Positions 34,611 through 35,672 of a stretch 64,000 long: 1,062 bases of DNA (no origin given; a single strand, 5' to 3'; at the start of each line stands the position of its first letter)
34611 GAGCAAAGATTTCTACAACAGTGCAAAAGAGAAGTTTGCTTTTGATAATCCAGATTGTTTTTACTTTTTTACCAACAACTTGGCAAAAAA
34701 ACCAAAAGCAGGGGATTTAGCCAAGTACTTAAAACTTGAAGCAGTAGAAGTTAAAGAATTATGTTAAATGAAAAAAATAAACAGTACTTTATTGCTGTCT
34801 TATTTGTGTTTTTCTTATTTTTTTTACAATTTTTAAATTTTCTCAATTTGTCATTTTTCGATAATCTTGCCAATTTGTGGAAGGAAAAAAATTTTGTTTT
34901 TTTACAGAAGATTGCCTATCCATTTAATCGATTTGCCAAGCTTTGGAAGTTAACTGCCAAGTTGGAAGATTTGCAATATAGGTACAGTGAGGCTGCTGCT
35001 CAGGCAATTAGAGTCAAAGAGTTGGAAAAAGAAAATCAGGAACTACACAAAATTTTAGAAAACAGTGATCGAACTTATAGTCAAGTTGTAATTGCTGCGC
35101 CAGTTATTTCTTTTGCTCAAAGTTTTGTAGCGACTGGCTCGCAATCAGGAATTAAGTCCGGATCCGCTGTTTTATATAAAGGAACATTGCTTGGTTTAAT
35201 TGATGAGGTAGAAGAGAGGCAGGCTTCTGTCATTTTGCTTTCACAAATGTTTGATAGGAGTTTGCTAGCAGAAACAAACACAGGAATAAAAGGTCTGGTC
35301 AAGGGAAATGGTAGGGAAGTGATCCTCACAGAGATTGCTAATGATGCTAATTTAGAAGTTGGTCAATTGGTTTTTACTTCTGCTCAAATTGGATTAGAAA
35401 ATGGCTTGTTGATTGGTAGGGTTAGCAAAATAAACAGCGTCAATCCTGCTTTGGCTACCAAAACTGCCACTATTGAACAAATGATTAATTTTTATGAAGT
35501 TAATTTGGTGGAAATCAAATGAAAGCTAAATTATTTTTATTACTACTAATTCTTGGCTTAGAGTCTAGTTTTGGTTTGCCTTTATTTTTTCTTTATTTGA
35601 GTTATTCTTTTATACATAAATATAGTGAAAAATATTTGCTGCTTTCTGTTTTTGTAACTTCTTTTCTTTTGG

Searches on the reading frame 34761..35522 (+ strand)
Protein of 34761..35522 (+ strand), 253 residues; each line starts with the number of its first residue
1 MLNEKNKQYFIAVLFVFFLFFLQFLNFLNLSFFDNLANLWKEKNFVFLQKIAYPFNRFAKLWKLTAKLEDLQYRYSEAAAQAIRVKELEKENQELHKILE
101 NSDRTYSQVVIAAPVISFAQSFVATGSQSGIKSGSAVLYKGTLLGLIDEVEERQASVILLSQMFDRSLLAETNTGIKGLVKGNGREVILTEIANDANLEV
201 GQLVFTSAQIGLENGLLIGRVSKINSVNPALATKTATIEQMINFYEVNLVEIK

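Call 40: search_protein_families(library=pfam, proteins=[window:34761-35522:+], max_evalue=0.0001)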
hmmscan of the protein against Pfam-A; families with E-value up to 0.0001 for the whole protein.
window:34761-35522:+ (253 aa): 1 family
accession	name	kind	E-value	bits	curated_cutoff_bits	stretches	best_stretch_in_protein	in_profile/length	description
PF04085.20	MreC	-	6.2e-18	65.4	28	1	119-250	11-143/147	Rod shape-determining protein MreC, barrel core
